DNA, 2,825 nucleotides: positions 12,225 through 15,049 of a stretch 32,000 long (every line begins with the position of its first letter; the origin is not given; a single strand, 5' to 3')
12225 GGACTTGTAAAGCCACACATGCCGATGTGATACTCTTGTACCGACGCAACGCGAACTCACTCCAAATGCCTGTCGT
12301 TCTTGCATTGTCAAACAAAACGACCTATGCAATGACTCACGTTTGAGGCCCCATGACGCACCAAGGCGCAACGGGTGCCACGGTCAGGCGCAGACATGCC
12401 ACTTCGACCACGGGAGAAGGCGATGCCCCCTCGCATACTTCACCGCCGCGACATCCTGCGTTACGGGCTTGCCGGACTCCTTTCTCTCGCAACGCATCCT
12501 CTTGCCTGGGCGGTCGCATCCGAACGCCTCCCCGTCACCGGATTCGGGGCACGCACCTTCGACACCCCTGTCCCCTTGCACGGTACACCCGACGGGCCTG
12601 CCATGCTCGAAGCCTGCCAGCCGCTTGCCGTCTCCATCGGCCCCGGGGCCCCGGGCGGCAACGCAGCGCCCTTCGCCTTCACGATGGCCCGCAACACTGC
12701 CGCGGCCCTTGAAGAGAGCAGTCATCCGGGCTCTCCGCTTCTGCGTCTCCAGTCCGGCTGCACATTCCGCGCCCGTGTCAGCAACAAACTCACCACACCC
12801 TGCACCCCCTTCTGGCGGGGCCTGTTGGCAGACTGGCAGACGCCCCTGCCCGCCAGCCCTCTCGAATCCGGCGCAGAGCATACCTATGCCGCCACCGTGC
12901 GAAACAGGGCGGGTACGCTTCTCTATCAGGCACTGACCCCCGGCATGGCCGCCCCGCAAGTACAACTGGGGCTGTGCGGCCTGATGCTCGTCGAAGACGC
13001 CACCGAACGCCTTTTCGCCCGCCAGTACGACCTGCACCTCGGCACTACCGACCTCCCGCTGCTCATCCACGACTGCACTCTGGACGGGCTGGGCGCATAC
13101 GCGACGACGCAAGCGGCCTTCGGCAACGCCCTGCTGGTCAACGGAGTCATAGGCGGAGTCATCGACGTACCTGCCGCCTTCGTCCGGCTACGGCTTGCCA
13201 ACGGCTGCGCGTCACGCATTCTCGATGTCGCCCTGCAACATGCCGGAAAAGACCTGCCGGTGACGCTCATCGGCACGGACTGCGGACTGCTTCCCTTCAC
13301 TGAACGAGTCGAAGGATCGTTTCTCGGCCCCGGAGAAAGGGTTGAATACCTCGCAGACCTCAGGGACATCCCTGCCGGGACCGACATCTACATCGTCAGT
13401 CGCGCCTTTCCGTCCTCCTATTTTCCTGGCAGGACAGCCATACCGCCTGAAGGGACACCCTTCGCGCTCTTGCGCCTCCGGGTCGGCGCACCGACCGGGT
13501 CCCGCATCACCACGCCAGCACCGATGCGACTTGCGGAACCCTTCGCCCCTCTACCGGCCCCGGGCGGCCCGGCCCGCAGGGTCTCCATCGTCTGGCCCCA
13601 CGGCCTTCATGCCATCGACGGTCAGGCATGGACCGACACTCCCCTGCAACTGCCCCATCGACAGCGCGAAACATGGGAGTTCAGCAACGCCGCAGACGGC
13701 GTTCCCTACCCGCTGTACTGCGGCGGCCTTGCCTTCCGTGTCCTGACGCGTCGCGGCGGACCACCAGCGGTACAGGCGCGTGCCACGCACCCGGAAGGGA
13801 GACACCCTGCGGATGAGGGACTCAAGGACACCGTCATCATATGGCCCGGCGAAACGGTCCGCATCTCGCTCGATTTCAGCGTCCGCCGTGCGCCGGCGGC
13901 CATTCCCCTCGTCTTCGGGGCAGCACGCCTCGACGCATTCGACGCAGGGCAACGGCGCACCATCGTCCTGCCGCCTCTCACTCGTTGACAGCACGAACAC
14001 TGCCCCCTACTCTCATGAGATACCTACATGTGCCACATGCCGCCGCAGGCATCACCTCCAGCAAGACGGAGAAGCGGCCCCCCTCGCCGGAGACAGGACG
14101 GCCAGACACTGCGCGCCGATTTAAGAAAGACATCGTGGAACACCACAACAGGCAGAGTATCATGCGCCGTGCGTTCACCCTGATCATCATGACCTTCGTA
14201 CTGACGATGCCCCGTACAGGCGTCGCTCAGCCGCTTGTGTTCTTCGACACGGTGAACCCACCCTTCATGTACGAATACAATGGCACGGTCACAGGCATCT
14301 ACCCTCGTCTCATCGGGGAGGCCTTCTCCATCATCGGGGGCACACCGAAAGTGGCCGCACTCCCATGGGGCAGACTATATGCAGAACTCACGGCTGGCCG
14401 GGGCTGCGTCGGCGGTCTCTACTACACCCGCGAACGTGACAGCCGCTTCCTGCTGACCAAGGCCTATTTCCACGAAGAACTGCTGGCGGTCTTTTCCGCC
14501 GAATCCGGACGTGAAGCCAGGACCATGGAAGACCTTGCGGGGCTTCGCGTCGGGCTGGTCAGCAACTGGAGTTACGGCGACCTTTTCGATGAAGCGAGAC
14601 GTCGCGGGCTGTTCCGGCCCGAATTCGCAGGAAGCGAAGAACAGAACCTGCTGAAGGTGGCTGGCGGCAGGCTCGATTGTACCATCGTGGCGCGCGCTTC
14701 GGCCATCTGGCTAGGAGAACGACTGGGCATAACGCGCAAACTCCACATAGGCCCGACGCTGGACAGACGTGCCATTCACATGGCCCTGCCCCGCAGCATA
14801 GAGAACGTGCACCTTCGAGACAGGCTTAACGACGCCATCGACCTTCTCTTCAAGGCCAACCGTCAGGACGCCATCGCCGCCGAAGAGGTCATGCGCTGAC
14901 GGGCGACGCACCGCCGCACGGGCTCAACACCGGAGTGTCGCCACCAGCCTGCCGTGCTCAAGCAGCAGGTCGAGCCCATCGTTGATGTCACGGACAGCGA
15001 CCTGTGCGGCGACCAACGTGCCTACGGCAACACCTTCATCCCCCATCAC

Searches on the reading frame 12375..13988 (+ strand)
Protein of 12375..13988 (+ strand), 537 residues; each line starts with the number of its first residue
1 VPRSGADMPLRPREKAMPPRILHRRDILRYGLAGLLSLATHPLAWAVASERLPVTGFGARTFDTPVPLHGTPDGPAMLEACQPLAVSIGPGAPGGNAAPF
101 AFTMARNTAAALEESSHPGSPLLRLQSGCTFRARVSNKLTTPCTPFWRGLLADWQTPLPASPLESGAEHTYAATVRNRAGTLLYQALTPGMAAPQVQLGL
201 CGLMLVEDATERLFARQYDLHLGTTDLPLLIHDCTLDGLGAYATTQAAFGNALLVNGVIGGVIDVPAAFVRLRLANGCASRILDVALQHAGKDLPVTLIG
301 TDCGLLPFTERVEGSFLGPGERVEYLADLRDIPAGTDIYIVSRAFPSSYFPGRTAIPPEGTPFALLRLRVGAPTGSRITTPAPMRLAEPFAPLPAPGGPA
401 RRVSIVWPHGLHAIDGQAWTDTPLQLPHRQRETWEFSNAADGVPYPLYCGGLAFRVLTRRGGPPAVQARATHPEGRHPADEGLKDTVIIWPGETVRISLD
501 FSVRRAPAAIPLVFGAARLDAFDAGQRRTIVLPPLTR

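Call 13: search_protein_families(library=pfam, proteins=[window:12375-13988:+], max_evalue=0.001)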
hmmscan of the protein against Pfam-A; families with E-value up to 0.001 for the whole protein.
window:12375-13988:+ (537 aa): 2 families
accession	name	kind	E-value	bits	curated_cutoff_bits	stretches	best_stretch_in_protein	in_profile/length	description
PF07732.21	Cu-oxidase_3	-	1.1e-07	32.4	21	1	121-209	27-117/119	Multicopper oxidase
PF07731.20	Cu-oxidase_2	-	3.9e-05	23.9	20.4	1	420-500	29-106/137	Multicopper oxidase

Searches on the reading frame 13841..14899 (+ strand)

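Call 13: search_protein_families(library=pfam, proteins=[window:13841-14899:+], max_evalue=0.001)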
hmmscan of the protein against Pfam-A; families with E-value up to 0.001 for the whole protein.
window:13841-14899:+ (352 aa): 1 family
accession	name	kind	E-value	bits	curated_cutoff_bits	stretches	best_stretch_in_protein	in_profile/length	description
PF00497.25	SBP_bac_3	-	2.1e-06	28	26.4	1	135-345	5-125/132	Bacterial extracellular solute-binding proteins, family 3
